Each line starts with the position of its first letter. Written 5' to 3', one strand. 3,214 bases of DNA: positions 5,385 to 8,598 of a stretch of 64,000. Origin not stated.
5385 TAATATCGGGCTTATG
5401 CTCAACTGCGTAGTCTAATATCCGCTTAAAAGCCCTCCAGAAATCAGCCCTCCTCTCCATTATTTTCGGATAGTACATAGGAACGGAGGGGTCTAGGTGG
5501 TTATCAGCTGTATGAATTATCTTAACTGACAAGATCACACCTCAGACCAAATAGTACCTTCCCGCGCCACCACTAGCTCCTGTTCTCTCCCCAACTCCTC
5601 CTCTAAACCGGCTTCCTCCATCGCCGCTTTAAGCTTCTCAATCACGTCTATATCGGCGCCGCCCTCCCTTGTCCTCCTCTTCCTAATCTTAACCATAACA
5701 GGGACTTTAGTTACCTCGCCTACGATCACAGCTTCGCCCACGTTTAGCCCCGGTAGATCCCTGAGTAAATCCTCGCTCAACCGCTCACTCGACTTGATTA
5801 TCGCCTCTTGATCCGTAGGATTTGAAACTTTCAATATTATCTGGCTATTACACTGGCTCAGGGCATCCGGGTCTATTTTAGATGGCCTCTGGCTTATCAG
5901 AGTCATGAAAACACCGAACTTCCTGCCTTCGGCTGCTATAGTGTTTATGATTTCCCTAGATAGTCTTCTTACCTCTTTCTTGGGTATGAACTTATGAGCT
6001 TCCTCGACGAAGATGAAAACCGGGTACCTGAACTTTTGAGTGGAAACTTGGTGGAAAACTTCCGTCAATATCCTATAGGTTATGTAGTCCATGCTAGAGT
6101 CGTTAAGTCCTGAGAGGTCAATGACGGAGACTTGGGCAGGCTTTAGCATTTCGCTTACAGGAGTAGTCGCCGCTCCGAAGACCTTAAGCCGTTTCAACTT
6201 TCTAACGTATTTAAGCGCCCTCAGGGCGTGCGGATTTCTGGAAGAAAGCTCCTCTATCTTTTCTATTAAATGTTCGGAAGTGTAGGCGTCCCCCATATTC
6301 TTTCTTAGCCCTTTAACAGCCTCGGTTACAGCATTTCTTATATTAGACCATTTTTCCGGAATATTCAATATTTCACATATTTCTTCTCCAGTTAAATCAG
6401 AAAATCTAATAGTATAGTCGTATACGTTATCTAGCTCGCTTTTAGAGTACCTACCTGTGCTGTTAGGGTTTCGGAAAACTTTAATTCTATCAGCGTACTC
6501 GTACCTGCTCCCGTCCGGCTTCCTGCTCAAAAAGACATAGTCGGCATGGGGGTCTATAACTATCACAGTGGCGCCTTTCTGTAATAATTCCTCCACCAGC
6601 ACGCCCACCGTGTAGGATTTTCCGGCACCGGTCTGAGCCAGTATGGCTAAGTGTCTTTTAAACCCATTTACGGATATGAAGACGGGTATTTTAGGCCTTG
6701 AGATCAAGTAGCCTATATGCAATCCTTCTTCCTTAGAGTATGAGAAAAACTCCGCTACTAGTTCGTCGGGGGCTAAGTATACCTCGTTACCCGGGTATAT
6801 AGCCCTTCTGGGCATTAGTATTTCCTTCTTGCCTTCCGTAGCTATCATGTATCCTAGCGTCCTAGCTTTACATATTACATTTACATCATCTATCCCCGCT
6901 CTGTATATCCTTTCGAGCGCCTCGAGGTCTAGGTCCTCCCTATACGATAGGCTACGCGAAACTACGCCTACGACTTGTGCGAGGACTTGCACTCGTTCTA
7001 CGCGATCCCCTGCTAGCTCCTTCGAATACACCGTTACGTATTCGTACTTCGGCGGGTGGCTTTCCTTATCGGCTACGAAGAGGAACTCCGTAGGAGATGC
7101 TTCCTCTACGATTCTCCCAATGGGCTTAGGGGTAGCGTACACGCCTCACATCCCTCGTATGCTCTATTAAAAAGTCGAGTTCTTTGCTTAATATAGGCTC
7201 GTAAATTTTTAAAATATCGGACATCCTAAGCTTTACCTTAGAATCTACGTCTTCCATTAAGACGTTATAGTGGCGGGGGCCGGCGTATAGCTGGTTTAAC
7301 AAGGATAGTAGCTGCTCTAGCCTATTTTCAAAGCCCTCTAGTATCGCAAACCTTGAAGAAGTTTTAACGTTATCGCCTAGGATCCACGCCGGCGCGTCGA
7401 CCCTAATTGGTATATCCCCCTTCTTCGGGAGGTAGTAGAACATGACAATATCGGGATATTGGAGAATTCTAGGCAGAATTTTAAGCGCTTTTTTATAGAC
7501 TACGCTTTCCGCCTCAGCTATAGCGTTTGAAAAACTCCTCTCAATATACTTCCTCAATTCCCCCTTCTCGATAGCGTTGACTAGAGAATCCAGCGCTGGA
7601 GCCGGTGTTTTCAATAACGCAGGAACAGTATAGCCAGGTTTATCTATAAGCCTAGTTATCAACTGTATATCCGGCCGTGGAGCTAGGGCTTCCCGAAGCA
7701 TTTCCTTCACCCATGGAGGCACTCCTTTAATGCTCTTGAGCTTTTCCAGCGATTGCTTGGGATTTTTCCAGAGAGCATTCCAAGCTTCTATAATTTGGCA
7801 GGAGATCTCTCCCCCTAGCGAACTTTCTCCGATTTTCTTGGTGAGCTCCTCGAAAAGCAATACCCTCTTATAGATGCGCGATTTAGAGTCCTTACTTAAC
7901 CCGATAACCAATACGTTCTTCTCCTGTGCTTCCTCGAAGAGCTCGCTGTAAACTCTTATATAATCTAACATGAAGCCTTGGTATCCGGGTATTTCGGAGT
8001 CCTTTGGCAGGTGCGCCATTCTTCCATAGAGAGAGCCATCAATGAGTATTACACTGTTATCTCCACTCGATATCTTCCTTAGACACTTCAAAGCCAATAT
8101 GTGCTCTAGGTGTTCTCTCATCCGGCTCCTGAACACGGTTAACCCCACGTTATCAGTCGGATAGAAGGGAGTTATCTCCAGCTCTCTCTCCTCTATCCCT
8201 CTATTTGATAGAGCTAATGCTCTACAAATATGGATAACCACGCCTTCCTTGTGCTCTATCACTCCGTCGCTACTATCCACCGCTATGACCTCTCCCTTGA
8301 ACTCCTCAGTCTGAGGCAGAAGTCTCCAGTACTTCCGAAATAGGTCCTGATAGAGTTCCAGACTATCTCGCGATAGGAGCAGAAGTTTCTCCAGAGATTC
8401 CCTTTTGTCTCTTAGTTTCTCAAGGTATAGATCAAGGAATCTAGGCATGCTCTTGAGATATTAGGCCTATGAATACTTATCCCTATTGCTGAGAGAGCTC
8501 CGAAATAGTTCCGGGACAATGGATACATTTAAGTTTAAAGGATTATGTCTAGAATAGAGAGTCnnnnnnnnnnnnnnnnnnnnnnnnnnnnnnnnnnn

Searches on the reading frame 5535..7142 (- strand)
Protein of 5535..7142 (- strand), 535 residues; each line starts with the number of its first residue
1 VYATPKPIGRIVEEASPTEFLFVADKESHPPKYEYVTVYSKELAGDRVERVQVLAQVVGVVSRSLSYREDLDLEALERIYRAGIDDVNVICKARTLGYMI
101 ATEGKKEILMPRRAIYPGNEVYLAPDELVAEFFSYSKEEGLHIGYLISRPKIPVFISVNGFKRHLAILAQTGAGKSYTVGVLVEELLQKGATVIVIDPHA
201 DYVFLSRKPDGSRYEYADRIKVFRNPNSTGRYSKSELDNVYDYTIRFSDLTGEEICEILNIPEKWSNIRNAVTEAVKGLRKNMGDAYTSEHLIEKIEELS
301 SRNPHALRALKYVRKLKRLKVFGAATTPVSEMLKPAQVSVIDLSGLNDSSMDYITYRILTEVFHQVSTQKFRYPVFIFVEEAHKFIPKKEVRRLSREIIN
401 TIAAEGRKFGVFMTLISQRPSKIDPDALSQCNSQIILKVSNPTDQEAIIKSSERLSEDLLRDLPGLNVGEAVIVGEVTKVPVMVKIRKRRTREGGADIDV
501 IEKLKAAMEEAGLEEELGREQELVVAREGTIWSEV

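Call 4: search_protein_families(library=pfam, proteins=[window:5535-7142:-], max_evalue=0.01)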
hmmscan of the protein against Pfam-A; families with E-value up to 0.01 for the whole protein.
window:5535-7142:- (535 aa): 9 families
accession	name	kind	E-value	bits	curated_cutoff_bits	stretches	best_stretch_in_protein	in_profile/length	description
PF01935.23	DUF87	-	4.3e-42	145.1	23.2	1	141-362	1-220/220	Helicase HerA, central domain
PF12846.13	AAA_10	-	2.9e-05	23.7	27.5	1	164-320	23-174/362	AAA-like domain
PF00004.35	AAA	-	5.4e-05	24.1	21.2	1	354-436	41-128/131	ATPase family associated with various cellular activities (AAA)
PF05872.18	HerA_C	-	0.00011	21.4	22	0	152-206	11-65/502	Helicase HerA-like C-terminal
PF13401.12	AAA_22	-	0.0011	19.7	27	0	162-200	5-43/130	AAA domain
PF19044.6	P-loop_TraG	-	0.002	17.3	25.8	1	163-226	30-93/413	TraG P-loop domain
PF02534.20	T4SS-DNA_transf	-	0.0023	17.3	20.1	1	158-202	40-82/468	Type IV secretory system Conjugative DNA transfer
PF09378.16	HAS-barrel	-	0.0029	18.1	25.2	1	8-97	1-86/90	HAS barrel domain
PF10412.15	TrwB_AAD_bind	-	0.0051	16.2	20.5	0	157-203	10-56/387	Type IV secretion-system coupling protein DNA-binding domain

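Call 6: search_protein_families(library=ncbifam, proteins=[window:5535-7142:-], max_evalue=0.01)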
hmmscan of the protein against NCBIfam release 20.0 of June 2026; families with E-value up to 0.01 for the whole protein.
window:5535-7142:- (535 aa): 14 families
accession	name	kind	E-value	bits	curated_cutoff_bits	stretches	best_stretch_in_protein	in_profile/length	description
NF040819.1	helicase_HerA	equivalog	8.1e-72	242.5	970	2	371-515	400-546/561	DNA double-strand break repair helicase HerA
NF040937.1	HerA_Thermprot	equivalog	3.9e-60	203.6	800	2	325-510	296-485/487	DNA double-strand break repair helicase HerA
NF042944.1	HerA_antiphage_2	equivalog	3.4e-35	121.9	850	2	364-513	418-569/576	anti-phage-associated helicase HerA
NF053655.1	CedD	equivalog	3.6e-28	98.5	600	2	320-488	363-527/527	DNA-translocating ATPase CedD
NF042943.1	HerA_antiphage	equivalog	6.8e-25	87.6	800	1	334-490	392-553/566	anti-phage-associated helicase HerA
NF045975.1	VirB4_plasma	equivalog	9.4e-11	40.1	590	2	166-219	519-572/894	Mbov_0397 family ICE element conjugal transfer ATPase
NF033849.1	ser_rich_anae_1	subfamily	3.1e-10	38.1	650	1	323-451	961-1102/1163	serine-rich protein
TIGR02746.1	TraC-F-type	equivalog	3.3e-10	38.5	567.05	1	165-418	433-683/800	type IV secretion system protein TraC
TIGR03743.1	SXT_TraD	subfamily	6.5e-07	28.2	366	1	151-202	164-215/636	conjugative transfer system coupling protein TraD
TIGR00929.1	VirB4_CagE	subfamily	1.3e-05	23.6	643.1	1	164-457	439-718/792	VirB4 family type IV secretion/conjugal transfer ATPase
NF045971.1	conju_CD1110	equivalog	5.9e-05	21.5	325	1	167-485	420-737/752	VirB4-like conjugal transfer ATPase, CD1110 family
TIGR03925.1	T7SS_EccC_b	equivalog_domain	0.0027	16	346.55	0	389-457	200-267/564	type VII secretion protein EccCb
NF041214.1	plasmid_TraB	equivalog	0.0041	15.7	800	0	377-446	350-416/639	plasmid transfer protein TraB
TIGR03928.1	T7_EssCb_Firm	equivalog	0.0049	14.5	778.4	1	396-452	600-656/1296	type VII secretion protein EssC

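Call 53: search_protein_families(library=padloc, proteins=[window:5535-7142:-], max_evalue=0.001)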
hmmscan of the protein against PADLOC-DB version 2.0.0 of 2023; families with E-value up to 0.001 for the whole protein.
window:5535-7142:- (535 aa): 16 families
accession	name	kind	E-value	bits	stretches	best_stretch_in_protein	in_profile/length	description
PDLC04105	HerA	-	7.4e-57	191.2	2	323-515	361-564/576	-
PDLC04102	HerA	-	1.5e-39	133.9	2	328-500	457-633/654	-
PDLC04140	mad8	-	2.9e-36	123.6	1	162-501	27-314/314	mads_8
PDLC04103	HerA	-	2.2e-35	120.1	2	372-490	439-560/579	-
PDLC04106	HerA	-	7.7e-35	118.5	2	336-489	469-631/667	-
PDLC02188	HerA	-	1.1e-33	115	1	370-513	424-569/578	-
PDLC04098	HerA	-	2.7e-33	113.4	2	335-488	483-648/686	-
PDLC02185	HerA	-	1.2e-27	94.9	1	335-490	405-565/585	-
PDLC04100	HerA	-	4.2e-27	93.1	1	337-488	401-557/580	-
PDLC04104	HerA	-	4.3e-26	89.6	1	322-503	162-353/379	-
PDLC04097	HerA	-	1.2e-25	88.2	2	374-492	474-598/618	-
PDLC01055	HerA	-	6.5e-23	79.3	2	330-489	376-527/532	Type III coevolved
PDLC04107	HerA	-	7.7e-08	29.7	1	136-212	142-220/306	-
PDLC04101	HerA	-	9.7e-08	29.1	1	121-222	121-222/400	-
PDLC04099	HerA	-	1.4e-07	29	1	138-203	144-211/214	-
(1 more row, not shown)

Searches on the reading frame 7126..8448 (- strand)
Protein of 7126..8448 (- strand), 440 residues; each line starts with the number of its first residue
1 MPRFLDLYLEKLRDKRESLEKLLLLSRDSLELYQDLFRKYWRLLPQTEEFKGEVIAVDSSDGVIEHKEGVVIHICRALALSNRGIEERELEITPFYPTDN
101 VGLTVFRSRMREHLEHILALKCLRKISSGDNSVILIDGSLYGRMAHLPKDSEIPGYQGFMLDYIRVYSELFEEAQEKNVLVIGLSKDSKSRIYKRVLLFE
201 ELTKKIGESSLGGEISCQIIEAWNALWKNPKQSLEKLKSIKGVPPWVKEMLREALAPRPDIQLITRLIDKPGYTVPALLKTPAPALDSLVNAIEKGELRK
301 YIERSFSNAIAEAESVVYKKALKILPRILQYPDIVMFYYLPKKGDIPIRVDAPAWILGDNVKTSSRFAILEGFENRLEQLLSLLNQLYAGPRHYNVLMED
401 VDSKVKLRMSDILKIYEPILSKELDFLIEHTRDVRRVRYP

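Call 4: search_protein_families(library=pfam, proteins=[window:7126-8448:-], max_evalue=0.01)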
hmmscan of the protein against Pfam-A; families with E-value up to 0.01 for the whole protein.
window:7126-8448:- (440 aa): 1 family
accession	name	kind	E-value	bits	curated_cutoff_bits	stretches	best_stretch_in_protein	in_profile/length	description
PF09376.16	NurA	-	9.3e-18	65.1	21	1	53-406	2-253/254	NurA domain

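Call 6: search_protein_families(library=ncbifam, proteins=[window:7126-8448:-], max_evalue=0.01)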
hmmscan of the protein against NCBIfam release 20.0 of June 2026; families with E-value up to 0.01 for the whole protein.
window:7126-8448:- (440 aa): 1 family
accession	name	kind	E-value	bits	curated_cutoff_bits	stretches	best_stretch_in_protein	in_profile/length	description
NF041033.1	NurA_Sulf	equivalog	0.0024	17.2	400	0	10-146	8-140/331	DNA double-strand break repair nuclease NurA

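Call 53: search_protein_families(library=padloc, proteins=[window:7126-8448:-], max_evalue=0.001)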
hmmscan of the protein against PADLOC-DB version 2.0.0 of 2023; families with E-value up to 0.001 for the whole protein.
window:7126-8448:- (440 aa): 0 families
